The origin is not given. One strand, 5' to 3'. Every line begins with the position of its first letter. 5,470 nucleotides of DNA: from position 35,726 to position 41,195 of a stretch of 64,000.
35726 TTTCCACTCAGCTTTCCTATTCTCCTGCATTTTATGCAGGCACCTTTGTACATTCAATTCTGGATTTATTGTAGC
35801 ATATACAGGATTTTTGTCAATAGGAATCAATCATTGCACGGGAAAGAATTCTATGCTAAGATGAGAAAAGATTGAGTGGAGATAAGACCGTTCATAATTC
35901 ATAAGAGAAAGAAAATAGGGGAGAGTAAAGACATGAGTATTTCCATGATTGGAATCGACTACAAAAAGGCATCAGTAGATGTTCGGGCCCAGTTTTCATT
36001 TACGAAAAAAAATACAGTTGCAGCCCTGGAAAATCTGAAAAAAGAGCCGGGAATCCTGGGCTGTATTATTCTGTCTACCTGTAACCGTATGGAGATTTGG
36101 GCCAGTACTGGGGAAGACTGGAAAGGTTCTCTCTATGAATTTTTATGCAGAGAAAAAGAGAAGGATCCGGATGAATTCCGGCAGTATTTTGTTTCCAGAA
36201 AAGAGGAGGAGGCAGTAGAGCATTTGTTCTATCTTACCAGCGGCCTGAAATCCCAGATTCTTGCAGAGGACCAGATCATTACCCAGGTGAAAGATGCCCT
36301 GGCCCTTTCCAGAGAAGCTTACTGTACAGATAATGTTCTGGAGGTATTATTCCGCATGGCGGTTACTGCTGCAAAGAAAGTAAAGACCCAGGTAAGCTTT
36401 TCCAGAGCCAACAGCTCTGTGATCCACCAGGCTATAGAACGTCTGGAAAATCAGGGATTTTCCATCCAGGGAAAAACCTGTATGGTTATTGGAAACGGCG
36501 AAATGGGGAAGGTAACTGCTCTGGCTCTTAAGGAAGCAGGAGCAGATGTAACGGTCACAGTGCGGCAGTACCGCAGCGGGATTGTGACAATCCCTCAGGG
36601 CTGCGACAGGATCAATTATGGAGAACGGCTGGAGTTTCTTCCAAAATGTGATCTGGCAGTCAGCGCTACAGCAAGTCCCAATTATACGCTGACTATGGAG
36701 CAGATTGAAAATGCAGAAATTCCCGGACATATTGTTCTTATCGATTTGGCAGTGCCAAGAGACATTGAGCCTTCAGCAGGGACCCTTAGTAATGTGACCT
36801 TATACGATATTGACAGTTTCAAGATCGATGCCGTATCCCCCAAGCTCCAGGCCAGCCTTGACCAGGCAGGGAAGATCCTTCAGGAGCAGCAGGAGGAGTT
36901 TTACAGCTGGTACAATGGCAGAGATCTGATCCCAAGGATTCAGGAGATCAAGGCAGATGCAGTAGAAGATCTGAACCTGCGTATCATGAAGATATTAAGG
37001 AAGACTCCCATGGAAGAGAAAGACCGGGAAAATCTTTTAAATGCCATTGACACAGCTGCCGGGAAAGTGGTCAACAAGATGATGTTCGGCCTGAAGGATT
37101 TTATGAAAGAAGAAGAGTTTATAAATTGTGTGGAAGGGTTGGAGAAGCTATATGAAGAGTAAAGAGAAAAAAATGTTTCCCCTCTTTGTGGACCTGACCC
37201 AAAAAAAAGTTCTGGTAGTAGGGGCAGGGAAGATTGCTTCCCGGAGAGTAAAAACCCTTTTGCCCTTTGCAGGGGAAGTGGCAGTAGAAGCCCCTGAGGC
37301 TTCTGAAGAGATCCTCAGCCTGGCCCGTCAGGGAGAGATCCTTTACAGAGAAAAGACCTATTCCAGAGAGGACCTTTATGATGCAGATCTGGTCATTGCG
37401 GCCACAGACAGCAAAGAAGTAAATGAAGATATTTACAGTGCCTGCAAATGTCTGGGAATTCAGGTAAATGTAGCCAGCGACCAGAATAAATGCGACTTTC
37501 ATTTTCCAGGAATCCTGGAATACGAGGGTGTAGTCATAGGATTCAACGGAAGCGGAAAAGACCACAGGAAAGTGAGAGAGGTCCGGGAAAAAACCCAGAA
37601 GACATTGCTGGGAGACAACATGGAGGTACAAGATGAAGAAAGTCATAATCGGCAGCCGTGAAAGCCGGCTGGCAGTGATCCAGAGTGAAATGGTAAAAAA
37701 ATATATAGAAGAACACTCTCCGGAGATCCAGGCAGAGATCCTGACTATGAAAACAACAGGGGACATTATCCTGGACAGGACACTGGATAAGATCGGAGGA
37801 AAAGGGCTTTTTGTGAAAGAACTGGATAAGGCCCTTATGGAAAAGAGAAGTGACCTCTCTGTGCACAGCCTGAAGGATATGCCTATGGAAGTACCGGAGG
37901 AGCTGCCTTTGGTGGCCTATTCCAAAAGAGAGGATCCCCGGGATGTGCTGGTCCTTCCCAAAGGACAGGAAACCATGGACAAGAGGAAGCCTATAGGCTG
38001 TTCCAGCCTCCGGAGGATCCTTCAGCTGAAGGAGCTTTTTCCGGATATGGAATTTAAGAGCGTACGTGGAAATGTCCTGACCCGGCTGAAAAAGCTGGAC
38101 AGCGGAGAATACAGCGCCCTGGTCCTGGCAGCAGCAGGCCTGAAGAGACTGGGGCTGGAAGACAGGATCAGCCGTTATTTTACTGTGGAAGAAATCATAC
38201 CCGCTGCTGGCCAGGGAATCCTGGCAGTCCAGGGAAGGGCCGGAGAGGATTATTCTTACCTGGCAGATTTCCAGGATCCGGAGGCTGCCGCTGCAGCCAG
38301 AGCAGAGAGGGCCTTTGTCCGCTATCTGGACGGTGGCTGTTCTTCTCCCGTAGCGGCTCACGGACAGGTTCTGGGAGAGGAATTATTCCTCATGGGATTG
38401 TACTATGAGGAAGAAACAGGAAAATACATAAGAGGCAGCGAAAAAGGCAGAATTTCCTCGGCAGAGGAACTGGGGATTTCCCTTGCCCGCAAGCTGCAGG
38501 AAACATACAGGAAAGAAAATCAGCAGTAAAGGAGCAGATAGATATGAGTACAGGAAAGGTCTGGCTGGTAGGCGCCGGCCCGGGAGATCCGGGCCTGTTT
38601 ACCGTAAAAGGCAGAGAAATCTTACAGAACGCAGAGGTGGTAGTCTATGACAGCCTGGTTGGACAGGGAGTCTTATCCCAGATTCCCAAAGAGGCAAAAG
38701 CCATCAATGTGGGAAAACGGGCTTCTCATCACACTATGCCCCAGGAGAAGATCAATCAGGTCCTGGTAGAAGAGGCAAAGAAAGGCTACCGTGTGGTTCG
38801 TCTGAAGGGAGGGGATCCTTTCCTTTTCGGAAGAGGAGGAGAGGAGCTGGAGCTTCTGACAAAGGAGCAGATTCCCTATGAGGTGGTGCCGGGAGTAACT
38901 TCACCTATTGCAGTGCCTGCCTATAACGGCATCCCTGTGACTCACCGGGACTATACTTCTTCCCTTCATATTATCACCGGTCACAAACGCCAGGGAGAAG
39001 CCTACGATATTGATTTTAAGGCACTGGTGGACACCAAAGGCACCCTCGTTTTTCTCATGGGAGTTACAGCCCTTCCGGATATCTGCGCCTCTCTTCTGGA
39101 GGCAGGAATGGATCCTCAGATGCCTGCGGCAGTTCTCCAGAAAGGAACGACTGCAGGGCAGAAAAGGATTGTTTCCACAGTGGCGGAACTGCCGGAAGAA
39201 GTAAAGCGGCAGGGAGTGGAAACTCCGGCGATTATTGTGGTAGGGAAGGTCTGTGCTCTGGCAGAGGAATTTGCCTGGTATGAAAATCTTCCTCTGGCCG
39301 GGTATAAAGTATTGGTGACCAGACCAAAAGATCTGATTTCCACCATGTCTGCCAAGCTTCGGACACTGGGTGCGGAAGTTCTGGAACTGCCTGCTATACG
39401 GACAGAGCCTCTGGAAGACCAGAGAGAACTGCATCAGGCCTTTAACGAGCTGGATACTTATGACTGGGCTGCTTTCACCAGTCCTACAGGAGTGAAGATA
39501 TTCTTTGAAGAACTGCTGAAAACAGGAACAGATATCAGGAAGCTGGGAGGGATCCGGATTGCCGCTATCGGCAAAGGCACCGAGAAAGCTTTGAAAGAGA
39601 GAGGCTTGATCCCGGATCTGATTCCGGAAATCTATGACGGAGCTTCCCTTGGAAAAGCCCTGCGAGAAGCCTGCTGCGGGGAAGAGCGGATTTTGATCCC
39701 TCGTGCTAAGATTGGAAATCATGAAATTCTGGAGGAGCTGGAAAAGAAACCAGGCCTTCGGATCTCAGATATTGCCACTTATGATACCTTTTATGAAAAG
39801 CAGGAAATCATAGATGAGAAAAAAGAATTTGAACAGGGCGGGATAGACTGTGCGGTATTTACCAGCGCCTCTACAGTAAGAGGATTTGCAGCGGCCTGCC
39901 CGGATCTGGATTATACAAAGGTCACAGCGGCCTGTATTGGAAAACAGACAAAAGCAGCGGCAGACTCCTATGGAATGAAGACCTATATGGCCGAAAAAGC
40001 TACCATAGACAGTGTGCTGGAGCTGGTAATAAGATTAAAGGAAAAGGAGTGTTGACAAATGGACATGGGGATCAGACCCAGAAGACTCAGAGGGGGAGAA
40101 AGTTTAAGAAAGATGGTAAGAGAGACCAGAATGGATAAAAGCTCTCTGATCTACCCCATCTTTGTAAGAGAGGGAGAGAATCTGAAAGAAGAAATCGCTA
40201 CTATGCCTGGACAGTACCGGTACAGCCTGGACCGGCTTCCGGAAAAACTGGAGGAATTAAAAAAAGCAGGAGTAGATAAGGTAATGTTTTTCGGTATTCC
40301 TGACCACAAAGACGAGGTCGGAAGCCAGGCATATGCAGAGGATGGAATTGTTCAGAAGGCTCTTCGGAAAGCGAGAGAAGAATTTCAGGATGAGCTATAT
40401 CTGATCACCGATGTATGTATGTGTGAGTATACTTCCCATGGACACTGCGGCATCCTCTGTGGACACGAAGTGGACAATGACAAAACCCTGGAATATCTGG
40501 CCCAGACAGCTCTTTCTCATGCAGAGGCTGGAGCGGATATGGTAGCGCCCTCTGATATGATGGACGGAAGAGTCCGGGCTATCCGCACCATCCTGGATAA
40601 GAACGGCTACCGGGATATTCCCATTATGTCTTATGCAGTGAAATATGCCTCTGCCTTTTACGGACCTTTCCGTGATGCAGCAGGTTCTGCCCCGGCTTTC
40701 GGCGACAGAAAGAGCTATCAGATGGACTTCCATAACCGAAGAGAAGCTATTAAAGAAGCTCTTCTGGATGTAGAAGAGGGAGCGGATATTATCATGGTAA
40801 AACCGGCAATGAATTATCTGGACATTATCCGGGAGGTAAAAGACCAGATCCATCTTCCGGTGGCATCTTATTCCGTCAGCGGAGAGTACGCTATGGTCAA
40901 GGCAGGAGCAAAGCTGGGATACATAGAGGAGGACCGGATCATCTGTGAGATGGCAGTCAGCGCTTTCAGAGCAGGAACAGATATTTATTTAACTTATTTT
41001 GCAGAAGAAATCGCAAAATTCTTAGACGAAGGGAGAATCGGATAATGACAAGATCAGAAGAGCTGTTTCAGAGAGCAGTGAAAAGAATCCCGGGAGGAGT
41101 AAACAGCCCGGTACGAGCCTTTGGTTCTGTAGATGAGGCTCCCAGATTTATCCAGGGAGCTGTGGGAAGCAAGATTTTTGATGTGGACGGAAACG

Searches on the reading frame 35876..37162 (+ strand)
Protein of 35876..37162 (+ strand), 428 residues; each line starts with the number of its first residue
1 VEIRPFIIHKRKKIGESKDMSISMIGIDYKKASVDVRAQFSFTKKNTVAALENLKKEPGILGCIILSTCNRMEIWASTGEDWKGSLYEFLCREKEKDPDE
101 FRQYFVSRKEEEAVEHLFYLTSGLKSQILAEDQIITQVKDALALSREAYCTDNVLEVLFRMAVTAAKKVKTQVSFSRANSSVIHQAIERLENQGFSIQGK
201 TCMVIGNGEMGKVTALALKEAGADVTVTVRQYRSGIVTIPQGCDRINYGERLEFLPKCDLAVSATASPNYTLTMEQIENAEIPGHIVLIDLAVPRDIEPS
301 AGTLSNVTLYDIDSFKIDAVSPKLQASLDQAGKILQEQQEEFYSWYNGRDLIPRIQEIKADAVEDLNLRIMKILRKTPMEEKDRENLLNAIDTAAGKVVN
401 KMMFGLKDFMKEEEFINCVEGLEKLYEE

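Call 3: search_protein_families(library=pfam, proteins=[window:35876-37162:+])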
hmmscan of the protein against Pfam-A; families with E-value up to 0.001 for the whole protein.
window:35876-37162:+ (428 aa): 8 families
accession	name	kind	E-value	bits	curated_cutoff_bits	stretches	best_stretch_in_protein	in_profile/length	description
PF05201.20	GlutR_N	-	2.5e-44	151.1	27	1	25-172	1-150/151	Glutamyl-tRNAGlu reductase, N-terminal domain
PF01488.26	Shikimate_DH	-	1.6e-20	74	24.3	1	196-315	9-135/138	Shikimate / quinate 5-dehydrogenase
PF00745.25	GlutR_dimer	-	4.1e-09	37.1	22.9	1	330-426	1-97/99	Glutamyl-tRNAGlu reductase, dimerisation domain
PF13241.12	NAD_binding_7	-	7.6e-06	26.9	22.1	1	196-266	4-70/104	Putative NAD(P)-binding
PF00670.27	AdoHcyase_NAD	-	0.00016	22.3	27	1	195-229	19-53/162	S-adenosyl-L-homocysteine hydrolase, NAD binding domain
PF00208.27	ELFV_dehydrog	-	0.00046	20.4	23.4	1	181-247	16-75/241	Glutamate/Leucine/Phenylalanine/Valine dehydrogenase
PF02826.25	2-Hacid_dh_C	-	0.00057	19.7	25.1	1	178-265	14-99/178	D-isomer specific 2-hydroxyacid dehydrogenase, NAD binding domain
PF07991.19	KARI_N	-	0.00061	19.8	20.6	0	197-233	2-38/165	Acetohydroxy acid isomeroreductase, NADPH-binding domain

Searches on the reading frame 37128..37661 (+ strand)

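Call 41: search_protein_families(library=pfam, proteins=[window:37128-37661:+], max_evalue=0.00001)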
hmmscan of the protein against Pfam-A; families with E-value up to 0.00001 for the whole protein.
window:37128-37661:+ (177 aa): 1 family
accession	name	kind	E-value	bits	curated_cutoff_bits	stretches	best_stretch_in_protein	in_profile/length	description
PF13241.12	NAD_binding_7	-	5.7e-29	101.2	22.1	1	19-127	1-103/104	Putative NAD(P)-binding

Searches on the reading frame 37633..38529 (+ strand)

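Call 41: search_protein_families(library=pfam, proteins=[window:37633-38529:+], max_evalue=0.00001)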
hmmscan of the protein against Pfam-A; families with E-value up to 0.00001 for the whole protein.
window:37633-38529:+ (298 aa): 2 families
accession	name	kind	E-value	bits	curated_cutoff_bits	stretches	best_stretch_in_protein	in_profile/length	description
PF01379.25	Porphobil_deam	-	1.2e-77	260.5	22.1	1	5-205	2-202/207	Porphobilinogen deaminase, dipyromethane cofactor binding domain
PF03900.20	Porphobil_deamC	-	2.8e-15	56.9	26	1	221-289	3-73/74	Porphobilinogen deaminase, C-terminal domain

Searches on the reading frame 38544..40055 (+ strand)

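Call 41: search_protein_families(library=pfam, proteins=[window:38544-40055:+], max_evalue=0.00001)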
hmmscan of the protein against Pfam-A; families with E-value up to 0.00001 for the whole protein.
window:38544-40055:+ (503 aa): 2 families
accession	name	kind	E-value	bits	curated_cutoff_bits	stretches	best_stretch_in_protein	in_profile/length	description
PF02602.20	HEM4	-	7.1e-63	212.3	27.5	1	267-492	2-230/231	Uroporphyrinogen-III synthase HemD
PF00590.25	TP_methylase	-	1.9e-48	165.7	27.8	1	5-216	1-211/212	Tetrapyrrole (Corrin/Porphyrin) Methylases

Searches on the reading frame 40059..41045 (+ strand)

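Call 41: search_protein_families(library=pfam, proteins=[window:40059-41045:+], max_evalue=0.00001)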
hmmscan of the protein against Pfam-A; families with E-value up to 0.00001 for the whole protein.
window:40059-41045:+ (328 aa): 1 family
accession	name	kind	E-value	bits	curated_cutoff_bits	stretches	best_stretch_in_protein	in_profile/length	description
PF00490.27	ALAD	-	1.7e-148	494.4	24.6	1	6-320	3-316/317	Delta-aminolevulinic acid dehydratase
